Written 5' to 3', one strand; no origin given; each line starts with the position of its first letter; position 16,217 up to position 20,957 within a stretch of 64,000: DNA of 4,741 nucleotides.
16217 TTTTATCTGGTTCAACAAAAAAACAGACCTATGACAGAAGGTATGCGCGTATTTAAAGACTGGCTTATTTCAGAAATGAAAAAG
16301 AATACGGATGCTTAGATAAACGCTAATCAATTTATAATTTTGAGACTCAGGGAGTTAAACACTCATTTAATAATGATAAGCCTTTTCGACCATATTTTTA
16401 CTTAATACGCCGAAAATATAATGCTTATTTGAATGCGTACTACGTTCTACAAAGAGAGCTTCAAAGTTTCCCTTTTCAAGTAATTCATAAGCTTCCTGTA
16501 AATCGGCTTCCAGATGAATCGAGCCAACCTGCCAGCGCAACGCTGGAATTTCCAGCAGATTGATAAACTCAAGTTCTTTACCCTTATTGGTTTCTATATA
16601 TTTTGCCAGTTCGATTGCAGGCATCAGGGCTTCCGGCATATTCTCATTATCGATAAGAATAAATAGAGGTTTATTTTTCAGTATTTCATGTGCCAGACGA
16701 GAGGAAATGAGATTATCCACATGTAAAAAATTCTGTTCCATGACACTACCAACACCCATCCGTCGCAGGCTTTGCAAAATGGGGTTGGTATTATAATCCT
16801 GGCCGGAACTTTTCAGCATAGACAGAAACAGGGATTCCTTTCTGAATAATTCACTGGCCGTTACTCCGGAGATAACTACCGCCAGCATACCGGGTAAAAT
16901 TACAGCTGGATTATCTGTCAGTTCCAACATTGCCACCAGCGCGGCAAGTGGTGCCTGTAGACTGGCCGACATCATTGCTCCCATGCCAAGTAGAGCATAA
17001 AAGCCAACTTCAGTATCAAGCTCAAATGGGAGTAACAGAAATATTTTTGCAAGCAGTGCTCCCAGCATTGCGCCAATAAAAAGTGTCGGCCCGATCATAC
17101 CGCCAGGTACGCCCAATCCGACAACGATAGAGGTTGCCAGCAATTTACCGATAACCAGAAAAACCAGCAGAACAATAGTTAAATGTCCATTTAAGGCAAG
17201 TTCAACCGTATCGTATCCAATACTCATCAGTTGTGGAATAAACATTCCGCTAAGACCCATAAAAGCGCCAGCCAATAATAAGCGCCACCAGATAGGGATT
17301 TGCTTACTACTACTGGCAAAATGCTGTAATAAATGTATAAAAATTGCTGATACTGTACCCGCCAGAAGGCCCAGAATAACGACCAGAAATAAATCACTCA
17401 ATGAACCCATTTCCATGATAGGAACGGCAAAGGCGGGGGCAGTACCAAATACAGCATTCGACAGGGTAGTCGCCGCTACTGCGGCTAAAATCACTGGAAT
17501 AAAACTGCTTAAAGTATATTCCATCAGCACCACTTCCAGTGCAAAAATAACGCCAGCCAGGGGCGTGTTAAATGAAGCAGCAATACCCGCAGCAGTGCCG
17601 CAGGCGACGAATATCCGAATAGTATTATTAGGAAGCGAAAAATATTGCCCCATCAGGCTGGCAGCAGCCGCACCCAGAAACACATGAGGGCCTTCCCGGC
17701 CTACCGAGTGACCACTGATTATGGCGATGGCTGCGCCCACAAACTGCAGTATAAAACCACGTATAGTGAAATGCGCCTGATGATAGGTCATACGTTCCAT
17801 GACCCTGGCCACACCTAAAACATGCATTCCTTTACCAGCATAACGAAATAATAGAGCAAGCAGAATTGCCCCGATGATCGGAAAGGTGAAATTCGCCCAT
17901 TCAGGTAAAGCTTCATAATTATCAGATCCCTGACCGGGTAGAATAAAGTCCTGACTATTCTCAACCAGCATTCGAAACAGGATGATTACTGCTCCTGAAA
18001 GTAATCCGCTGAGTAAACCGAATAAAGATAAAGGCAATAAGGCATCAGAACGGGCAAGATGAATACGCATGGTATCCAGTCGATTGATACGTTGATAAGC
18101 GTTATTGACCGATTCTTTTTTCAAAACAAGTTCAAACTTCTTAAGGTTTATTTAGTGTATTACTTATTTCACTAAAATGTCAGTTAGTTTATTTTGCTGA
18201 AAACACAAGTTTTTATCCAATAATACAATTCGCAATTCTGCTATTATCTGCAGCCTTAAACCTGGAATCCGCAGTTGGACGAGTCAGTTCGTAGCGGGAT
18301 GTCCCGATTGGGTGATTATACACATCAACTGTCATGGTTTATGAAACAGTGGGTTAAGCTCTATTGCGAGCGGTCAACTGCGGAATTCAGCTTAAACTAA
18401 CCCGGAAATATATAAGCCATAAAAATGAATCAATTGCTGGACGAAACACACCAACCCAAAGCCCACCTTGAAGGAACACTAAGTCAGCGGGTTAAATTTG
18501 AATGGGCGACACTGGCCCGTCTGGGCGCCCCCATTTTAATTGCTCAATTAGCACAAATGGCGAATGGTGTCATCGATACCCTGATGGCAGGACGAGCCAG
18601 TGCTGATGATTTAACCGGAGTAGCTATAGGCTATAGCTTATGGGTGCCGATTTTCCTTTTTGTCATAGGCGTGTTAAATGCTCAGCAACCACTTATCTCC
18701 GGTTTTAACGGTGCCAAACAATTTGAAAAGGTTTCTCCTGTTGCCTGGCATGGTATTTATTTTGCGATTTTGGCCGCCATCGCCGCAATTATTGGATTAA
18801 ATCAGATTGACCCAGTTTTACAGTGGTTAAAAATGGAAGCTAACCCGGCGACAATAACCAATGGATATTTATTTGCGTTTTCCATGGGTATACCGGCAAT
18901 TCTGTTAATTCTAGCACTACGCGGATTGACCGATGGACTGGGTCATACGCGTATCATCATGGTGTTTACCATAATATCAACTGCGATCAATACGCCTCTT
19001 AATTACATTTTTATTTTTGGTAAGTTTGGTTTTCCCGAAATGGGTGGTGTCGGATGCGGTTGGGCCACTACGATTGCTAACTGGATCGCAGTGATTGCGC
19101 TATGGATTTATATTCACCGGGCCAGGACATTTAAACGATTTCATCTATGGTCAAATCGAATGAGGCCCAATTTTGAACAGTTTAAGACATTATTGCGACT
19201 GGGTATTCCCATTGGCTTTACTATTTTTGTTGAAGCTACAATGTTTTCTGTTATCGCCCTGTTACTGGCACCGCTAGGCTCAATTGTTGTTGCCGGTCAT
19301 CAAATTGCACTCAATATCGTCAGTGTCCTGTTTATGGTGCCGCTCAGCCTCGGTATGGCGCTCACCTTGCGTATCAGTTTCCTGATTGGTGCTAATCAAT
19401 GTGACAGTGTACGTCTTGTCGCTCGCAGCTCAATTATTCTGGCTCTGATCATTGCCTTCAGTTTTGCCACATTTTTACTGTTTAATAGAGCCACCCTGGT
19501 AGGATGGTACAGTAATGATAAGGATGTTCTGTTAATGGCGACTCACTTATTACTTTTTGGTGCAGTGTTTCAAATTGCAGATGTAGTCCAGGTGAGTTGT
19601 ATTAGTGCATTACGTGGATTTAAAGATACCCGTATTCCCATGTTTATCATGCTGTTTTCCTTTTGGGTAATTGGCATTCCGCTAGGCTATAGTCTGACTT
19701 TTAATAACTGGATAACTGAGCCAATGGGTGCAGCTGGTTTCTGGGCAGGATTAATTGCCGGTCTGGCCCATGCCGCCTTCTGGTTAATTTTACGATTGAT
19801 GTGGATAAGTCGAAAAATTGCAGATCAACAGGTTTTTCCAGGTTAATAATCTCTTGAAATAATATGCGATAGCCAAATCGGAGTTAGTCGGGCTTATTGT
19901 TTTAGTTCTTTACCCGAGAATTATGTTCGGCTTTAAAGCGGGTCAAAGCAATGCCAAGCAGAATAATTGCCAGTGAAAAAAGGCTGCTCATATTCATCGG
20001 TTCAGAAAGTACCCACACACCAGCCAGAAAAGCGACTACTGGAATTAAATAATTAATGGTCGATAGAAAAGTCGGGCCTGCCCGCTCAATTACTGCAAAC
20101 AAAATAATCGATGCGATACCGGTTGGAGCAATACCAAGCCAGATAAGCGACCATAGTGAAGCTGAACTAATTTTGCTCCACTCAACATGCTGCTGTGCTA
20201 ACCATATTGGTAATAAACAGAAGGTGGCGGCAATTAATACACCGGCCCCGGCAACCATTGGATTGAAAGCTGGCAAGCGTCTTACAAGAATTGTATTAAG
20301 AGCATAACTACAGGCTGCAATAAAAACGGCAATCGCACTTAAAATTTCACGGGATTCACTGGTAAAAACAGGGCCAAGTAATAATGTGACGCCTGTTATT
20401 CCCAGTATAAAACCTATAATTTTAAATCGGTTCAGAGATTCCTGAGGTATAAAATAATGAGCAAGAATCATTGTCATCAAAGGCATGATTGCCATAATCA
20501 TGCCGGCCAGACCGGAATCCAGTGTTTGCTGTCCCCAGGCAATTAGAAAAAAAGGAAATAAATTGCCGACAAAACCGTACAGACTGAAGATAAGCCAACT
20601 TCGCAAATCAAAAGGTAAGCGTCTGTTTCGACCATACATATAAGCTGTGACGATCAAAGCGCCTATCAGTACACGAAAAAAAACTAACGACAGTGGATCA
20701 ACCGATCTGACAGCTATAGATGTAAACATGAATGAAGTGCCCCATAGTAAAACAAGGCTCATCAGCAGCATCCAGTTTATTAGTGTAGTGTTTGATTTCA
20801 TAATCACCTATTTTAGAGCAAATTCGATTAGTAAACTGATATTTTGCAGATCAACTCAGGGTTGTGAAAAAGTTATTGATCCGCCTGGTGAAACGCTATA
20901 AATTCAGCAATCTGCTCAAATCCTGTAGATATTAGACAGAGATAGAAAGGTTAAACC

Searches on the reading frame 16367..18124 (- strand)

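Call 23: search_protein_families(library=ncbifam, proteins=[window:16367-18124:-], max_evalue=1e-10)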
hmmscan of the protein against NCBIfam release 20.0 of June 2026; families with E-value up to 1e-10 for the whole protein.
window:16367-18124:- (585 aa): 3 families
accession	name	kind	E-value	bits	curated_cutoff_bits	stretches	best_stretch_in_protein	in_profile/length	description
NF002505.0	PRK01862.1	equivalog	1.5e-71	241.8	482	1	34-440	26-435/577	ClcB-like voltage-gated chloride channel protein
NF003640.0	PRK05277.1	equivalog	3.1e-56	191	350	1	5-437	6-447/471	H(+)/Cl(-) exchange transporter ClcA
NF002437.0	PRK01610.1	equivalog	1.4e-41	143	425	1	37-433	20-421/429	voltage-gated ClC-type chloride channel ClcB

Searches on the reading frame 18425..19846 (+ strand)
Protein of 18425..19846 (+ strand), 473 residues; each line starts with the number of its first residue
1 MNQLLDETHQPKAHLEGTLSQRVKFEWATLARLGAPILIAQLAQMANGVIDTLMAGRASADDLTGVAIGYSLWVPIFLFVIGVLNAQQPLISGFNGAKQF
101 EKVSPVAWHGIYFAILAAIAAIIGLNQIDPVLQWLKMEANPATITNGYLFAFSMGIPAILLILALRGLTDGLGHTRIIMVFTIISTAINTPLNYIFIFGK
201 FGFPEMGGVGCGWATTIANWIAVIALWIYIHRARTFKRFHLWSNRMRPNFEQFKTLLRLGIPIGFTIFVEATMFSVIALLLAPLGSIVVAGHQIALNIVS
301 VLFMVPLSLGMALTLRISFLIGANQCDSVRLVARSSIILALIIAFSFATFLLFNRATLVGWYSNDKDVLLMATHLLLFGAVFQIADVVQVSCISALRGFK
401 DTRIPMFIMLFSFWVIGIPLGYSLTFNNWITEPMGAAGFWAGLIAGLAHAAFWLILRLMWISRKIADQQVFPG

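Call 23: search_protein_families(library=ncbifam, proteins=[window:18425-19846:+], max_evalue=1e-10)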
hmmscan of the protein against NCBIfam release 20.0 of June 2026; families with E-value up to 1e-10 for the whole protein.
window:18425-19846:+ (473 aa): 6 families
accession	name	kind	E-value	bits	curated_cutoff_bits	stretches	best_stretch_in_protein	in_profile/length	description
TIGR00797.1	matE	subfamily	2.3e-90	303.4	147.4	1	36-440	1-396/396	MATE family efflux transporter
NF000263.1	MATE_multi_NorM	equivalog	7.4e-82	276.2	950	1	29-459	19-446/459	multidrug efflux MATE transporter NorM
NF001214.0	PRK00187.1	equivalog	1.4e-80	271.5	449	1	22-468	4-451/464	NorM family multidrug efflux MATE transporter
NF007562.1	PRK10189.1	equivalog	6e-22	78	465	1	20-458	20-457/470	EmmdR/YeeO family multidrug/toxin efflux MATE transporter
NF052396.1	MATE_WgkD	equivalog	4.4e-21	75.4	510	1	32-400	7-370/428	tryglysin-associated MATE efflux transporter WgkD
NF041801.1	MATE_SolL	equivalog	8.2e-21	74.3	780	1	29-452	21-441/458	solanimycin export family MATE transporter SolL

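Call 32: find_homologous_proteins(query=window:18425-19843:+, max_evalue=1e-60)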
Query window:18425-19843:+ (473 aa): 2325 proteins with E <= 1e-60 among 8000 candidates; the best 120 are listed.
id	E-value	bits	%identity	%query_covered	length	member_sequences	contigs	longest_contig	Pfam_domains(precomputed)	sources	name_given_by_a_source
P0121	0.0e+0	1037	100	100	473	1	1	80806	PF01554.24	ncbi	-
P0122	1.3e-259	880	86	98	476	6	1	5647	PF01554.24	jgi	jgi:multidrug resistance protein, MATE family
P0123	2.7e-250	849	82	99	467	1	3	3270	PF01554.24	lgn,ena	-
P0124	5.5e-248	842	80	99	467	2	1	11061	PF01554.24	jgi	jgi:multidrug resistance protein, MATE family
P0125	2.8e-238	810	79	98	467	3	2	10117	PF01554.24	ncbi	-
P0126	8.2e-238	808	77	99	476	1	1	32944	PF01554.24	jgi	jgi:MATE family multidrug resistance protein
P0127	4.8e-236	802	78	98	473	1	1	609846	PF01554.24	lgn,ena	-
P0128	3.2e-230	783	77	99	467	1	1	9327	PF01554.24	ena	-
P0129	2.8e-223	760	73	99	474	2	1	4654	PF01554.24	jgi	-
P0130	1.6e-220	751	74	98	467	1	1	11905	PF01554.24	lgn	-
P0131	1.6e-219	748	72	98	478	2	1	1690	PF01554.24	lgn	-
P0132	6.9e-215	733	73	100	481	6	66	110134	PF01554.24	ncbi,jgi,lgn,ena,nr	ncbi:MAG: MATE family efflux transporter [Gammaproteobacteria bacterium]|jgi:MATE family multidrug r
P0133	2.0e-213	728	72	98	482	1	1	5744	PF01554.24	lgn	-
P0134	3.8e-213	727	72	98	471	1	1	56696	PF01554.24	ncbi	-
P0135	9.7e-212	722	71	97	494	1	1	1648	PF01554.24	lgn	-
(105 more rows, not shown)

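Call 33: find_encoding_contigs(protein=P0121, flank=1000, max_places=2)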
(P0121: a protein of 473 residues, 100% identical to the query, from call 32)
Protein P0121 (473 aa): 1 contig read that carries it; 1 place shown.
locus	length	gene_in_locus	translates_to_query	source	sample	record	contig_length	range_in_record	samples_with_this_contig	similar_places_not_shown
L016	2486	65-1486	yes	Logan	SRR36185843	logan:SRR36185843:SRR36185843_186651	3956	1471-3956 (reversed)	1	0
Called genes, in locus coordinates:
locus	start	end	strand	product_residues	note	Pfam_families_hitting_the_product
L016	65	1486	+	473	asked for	PF01554:MatE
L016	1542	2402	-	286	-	PF00892:EamA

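Call 34: find_encoding_contigs(protein=P0127, flank=10000, max_places=2)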
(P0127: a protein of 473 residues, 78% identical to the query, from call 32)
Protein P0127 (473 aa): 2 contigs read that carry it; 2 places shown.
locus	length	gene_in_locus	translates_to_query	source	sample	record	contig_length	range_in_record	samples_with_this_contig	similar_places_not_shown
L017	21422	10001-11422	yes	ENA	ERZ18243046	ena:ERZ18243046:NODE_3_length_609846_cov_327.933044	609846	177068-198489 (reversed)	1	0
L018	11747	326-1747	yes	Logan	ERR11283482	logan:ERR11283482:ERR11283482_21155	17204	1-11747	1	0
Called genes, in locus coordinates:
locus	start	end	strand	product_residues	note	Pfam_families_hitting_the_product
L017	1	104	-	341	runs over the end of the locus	PF11871:DUF3391, PF13487:HD_5, PF01966:HD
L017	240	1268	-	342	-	PF11871:DUF3391, PF13487:HD_5, PF01966:HD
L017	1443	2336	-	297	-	PF03446:NAD_binding_2, PF03807:F420_oxidored (faint), PF14833:NAD_binding_11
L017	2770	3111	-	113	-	-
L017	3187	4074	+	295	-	PF00005:ABC_tran, PF13304:AAA_21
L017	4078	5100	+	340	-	PF12698:ABC2_membrane_3, PF01061:ABC2_membrane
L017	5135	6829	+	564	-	PF01268:FTHFS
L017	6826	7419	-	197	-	PF04955:HupE_UreJ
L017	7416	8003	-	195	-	PF04955:HupE_UreJ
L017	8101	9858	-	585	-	PF00654:Voltage_CLC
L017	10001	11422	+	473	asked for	PF01554:MatE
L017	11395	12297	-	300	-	PF00892:EamA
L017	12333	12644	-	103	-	PF00076:RRM_1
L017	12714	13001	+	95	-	-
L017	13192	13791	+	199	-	PF09997:DUF2238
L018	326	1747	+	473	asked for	PF01554:MatE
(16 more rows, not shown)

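Call 35: find_encoding_contigs(protein=P0126, flank=10000, max_places=2)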
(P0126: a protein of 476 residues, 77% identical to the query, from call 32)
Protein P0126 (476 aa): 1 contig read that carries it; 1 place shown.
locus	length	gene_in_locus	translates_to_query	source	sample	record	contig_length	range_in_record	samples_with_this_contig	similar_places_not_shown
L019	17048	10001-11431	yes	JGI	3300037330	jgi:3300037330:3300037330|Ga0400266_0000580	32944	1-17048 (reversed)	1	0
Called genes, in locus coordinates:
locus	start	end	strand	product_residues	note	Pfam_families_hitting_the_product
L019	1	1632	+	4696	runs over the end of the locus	-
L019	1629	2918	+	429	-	PF00041:fn3 (faint), PF25788:Ig_Rha78A_N (faint), PF25833:Fn3_SaeA_3rd (faint)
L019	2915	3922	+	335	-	-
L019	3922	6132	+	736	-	-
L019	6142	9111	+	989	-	PF18911:PKD_4 (weak), PF22352:K319L-like_PKD, PF18911:PKD_4 (weak), PF22352:K319L-like_PKD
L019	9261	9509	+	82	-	-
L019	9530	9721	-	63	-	-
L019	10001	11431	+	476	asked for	PF01554:MatE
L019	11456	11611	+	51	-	-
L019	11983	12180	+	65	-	-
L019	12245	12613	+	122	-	PF01042:Ribonuc_L-PSP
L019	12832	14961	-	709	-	-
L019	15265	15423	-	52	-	-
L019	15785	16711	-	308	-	PF13495:Phage_int_SAM_4, PF00589:Phage_integrase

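Call 37: find_encoding_contigs(protein=P0122, flank=10000, max_places=3)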
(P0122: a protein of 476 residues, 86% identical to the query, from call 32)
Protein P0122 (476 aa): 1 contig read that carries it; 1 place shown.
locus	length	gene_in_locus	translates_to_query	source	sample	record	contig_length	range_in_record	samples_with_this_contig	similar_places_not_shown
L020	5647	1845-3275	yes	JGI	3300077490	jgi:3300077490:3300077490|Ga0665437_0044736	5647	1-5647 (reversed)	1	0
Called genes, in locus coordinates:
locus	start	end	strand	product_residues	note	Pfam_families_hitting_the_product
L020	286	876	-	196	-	PF04955:HupE_UreJ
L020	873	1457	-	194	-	PF04955:HupE_UreJ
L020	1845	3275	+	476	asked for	PF01554:MatE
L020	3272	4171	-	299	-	PF00892:EamA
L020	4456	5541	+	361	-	-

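Call 38: find_encoding_contigs(protein=P0124, flank=10000, max_places=3)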
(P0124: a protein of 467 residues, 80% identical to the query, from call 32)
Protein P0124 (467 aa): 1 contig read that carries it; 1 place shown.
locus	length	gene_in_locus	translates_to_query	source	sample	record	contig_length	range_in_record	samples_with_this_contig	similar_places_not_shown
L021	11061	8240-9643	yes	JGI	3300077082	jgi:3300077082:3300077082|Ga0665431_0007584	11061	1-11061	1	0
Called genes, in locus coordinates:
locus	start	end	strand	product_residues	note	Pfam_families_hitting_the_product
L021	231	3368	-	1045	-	PF00486:Trans_reg_C, PF13191:AAA_16, PF13424:TPR_12 (faint), PF00515:TPR_1 (faint)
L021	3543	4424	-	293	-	-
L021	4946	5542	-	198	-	PF04955:HupE_UreJ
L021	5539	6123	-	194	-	PF04955:HupE_UreJ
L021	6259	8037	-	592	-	PF00654:Voltage_CLC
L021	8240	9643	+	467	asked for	PF01554:MatE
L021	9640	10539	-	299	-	PF00892:EamA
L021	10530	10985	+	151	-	PF01541:GIY-YIG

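Call 39: find_encoding_contigs(protein=P0125, flank=10000, max_places=3)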
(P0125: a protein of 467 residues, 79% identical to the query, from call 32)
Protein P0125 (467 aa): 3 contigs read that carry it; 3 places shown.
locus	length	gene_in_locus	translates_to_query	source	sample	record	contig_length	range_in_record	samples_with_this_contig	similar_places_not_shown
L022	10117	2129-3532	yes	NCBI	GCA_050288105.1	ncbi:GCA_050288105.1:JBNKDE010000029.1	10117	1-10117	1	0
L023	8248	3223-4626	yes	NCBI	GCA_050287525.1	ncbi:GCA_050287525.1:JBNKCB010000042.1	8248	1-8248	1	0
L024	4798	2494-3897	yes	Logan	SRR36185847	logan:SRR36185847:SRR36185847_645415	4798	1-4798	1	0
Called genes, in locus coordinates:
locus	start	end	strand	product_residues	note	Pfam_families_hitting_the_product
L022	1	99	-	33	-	?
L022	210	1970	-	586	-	PF00654:Voltage_CLC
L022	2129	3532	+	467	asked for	PF01554:MatE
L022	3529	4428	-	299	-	PF00892:EamA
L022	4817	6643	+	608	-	PF07581:Glug (faint)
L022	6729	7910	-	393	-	PF00108:Thiolase_N, PF02803:Thiolase_C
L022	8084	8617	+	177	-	PF13432:TPR_16 (faint), PF07719:TPR_2 (faint), PF00515:TPR_1 (faint), PF13431:TPR_17 (faint)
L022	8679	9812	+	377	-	PF00293:NUDIX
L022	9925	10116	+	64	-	?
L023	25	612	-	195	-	PF04955:HupE_UreJ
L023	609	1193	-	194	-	PF04955:HupE_UreJ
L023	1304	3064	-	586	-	PF00654:Voltage_CLC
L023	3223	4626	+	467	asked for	PF01554:MatE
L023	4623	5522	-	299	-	PF00892:EamA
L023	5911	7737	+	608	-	PF07581:Glug (faint)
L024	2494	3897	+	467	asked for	PF01554:MatE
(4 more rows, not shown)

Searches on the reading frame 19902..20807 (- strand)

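Call 23: search_protein_families(library=ncbifam, proteins=[window:19902-20807:-], max_evalue=1e-10)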
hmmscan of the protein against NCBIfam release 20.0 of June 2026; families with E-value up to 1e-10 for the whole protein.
window:19902-20807:- (301 aa): 3 families
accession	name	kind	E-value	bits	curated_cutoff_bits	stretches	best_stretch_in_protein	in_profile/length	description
TIGR00950.1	2A78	equivalog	8.5e-21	74.5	230.2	1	22-285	1-262/264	carboxylate/amino acid/amine transporter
NF008432.0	PRK11272.1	equivalog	8.9e-19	67.8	270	1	6-290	6-286/294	drug/metabolite exporter YedA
NF050091.1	ArAmAcExpYddG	equivalog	9e-11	41.8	300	0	16-288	11-281/285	aromatic amino acid exporter YddG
